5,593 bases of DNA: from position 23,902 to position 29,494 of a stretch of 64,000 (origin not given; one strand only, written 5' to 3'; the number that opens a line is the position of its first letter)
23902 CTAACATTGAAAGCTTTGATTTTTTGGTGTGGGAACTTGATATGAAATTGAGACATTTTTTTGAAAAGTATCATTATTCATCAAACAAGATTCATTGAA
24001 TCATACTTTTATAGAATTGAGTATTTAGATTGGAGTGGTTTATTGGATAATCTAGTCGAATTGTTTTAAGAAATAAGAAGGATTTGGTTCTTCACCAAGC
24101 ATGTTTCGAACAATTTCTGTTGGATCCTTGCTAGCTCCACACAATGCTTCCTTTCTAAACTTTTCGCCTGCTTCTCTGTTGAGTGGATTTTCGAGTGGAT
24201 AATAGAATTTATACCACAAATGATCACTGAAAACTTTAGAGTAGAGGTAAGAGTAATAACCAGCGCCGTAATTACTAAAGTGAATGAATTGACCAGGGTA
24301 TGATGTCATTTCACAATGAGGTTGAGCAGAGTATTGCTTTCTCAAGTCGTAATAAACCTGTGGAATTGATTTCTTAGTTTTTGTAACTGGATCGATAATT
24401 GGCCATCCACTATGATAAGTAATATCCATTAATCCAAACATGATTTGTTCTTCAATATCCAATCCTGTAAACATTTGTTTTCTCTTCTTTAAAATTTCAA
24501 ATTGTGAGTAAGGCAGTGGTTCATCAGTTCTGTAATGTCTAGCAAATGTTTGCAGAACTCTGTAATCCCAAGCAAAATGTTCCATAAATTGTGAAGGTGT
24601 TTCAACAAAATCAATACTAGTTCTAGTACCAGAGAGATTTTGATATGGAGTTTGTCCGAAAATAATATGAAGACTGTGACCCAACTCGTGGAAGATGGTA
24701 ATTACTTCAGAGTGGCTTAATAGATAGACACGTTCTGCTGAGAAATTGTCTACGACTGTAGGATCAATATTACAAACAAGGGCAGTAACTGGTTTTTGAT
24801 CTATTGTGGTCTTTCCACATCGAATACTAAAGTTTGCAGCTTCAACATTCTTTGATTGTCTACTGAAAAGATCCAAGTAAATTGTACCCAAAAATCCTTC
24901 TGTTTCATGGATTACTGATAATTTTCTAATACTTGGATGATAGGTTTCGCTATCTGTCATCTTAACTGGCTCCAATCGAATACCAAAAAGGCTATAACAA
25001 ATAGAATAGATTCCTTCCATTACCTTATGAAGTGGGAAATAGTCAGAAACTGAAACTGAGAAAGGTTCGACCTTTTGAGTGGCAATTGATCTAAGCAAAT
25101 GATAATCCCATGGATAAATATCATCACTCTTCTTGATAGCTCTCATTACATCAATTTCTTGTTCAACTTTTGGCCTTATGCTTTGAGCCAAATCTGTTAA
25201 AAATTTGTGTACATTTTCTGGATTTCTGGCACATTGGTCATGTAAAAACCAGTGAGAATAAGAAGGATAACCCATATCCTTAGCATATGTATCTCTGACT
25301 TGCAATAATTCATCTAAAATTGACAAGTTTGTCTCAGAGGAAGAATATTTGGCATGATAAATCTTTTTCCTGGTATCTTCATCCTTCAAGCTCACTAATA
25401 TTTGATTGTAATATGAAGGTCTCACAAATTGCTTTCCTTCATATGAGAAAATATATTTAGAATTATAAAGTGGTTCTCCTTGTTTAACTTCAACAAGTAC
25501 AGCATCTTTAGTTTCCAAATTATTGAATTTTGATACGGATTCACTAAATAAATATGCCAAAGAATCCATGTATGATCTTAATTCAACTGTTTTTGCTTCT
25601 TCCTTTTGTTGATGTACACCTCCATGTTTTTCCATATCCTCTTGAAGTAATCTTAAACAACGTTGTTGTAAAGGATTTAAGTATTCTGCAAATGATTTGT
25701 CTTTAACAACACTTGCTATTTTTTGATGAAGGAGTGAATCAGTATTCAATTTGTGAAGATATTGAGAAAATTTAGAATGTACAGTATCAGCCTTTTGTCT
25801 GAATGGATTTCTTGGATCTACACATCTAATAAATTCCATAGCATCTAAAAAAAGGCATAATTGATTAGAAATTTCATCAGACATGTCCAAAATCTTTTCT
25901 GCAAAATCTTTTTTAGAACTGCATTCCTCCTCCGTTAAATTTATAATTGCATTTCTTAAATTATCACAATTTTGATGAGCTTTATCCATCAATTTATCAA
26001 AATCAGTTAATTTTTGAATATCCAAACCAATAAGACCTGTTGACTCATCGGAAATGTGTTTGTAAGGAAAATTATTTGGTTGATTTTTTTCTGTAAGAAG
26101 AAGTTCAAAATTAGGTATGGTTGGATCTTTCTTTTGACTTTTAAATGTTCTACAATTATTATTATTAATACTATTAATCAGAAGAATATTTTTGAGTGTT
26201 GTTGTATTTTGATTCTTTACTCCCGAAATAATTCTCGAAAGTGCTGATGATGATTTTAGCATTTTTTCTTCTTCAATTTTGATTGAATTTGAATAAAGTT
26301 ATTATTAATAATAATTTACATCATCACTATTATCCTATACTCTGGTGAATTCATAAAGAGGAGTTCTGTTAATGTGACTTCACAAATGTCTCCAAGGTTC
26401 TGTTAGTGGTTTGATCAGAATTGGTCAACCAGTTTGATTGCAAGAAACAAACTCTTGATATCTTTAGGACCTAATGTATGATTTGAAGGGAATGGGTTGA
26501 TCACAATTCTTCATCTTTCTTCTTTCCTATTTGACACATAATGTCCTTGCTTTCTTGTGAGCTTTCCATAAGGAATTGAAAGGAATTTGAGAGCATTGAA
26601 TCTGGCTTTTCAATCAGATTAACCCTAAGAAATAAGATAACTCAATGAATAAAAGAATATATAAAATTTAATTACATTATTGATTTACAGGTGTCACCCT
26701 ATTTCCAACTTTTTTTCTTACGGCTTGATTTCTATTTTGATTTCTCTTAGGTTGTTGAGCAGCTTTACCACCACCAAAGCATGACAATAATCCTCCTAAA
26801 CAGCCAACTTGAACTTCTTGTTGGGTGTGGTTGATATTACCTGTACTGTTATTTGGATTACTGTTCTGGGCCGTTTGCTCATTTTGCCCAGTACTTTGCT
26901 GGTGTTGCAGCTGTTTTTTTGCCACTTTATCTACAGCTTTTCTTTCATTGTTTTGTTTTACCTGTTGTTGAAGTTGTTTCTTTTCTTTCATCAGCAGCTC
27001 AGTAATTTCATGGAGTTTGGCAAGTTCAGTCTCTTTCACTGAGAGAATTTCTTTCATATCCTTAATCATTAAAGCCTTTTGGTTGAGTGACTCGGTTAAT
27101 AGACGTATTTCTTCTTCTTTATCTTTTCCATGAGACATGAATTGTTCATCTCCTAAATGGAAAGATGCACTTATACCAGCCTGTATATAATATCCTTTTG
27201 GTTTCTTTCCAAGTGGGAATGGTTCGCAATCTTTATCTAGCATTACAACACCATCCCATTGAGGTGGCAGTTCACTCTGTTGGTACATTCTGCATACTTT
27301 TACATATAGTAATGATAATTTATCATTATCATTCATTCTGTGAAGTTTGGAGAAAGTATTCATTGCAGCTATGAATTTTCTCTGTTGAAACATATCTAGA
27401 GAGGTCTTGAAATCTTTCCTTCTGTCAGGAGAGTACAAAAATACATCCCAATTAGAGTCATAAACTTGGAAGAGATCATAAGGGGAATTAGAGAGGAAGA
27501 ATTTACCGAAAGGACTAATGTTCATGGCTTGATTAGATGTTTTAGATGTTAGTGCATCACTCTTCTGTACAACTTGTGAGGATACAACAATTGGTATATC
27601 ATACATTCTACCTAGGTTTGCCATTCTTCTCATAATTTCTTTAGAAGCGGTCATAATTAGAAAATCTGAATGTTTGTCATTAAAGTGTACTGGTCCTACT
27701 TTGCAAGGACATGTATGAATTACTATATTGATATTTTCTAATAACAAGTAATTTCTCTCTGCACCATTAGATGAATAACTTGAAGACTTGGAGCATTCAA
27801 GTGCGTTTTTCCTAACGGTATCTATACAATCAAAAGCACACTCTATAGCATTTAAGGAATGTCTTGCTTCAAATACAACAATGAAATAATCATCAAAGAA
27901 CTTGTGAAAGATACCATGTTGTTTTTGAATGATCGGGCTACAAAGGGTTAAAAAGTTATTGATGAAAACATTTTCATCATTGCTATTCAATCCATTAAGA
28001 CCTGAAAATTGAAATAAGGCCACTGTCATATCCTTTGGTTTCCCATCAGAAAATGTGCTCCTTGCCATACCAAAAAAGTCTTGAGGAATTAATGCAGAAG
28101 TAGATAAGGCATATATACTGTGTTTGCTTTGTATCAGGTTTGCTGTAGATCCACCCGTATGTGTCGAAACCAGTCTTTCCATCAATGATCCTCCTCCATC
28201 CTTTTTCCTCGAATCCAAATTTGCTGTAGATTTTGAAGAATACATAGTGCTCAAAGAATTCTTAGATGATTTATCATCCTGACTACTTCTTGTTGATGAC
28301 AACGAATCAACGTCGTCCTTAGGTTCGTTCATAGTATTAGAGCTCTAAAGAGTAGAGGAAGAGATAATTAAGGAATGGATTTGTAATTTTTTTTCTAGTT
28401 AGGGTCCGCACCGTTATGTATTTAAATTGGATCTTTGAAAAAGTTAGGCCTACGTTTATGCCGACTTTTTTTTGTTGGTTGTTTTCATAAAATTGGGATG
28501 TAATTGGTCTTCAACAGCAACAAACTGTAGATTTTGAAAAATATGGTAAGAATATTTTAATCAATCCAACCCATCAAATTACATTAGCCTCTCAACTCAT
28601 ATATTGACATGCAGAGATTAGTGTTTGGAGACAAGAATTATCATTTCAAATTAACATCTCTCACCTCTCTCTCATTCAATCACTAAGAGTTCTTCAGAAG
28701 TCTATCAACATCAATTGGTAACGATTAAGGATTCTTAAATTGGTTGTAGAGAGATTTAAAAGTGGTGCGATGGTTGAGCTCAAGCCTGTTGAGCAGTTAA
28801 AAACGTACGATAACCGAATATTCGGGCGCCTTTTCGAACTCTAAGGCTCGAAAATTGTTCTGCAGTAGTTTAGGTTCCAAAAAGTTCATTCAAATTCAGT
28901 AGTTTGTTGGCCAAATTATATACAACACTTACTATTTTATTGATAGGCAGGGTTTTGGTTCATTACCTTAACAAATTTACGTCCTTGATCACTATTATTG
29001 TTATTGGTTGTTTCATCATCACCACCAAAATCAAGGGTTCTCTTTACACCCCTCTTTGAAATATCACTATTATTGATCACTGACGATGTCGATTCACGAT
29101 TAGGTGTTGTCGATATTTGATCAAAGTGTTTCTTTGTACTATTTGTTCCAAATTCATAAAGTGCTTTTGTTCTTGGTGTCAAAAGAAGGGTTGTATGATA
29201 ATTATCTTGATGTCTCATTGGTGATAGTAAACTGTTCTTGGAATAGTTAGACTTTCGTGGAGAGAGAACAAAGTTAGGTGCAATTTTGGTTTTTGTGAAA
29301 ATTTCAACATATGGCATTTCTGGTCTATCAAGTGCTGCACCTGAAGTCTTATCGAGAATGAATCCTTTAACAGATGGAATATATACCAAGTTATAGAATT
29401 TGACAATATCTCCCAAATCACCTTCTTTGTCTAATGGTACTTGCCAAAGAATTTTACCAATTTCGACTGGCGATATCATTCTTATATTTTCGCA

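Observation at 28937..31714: Retinoblastoma-family pocket protein with two 42-nt introns, and E2F-like GC palindromes in nearby promoters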

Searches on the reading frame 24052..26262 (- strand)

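Call 27: search_protein_families(library=pfam, proteins=[window:24052-26262:-], max_evalue=0.001)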
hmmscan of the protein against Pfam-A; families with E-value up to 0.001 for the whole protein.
window:24052-26262:- (736 aa): 1 family
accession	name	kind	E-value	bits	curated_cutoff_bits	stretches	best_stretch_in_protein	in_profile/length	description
PF01432.26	Peptidase_M3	-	9.6e-108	361.9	27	1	289-735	2-455/457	Peptidase family M3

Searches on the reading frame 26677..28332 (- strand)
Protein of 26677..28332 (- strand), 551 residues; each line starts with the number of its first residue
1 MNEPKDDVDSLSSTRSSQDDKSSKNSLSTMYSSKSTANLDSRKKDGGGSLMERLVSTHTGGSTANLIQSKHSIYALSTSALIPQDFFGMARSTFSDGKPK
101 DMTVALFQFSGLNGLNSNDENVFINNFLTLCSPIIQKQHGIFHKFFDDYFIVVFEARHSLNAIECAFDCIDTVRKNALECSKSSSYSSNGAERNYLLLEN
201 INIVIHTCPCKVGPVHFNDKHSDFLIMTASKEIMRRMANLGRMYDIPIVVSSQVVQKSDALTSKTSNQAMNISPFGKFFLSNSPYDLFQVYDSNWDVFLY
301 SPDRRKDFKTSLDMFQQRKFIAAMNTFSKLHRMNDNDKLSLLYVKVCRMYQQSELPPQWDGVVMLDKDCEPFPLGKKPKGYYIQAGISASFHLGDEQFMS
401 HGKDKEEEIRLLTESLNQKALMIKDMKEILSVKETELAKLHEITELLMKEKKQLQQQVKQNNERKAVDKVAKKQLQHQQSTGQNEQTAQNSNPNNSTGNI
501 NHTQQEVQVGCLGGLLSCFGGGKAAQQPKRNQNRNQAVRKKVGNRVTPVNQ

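Call 27: search_protein_families(library=pfam, proteins=[window:26677-28332:-], max_evalue=0.001)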
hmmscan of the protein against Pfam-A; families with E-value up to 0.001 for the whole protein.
window:26677-28332:- (551 aa): 0 families

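Call 76: search_protein_families(library=pfam, proteins=[window:26677-28332:-], max_evalue=1)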
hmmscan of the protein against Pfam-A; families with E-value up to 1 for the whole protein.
window:26677-28332:- (551 aa): 2 families
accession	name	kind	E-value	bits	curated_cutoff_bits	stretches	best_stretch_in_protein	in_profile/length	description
PF04791.21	LMBR1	-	0.57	9.4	31.9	1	400-489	219-326/510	LMBR1-like membrane protein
PF01496.24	V_ATPase_I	-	0.72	8.1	30.7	0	399-505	61-170/815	V-type ATPase 116kDa subunit family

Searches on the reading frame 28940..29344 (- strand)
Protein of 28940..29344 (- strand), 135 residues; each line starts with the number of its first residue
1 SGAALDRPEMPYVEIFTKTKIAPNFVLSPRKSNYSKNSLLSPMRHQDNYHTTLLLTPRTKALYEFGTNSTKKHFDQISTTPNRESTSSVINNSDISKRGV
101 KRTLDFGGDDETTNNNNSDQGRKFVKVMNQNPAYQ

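Call 61: search_solved_structures(query=window:28940-29344:-, max_evalue=10, show_alignments=3)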
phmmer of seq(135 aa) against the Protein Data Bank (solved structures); distinct sequences matched with E-value up to 10: 0.
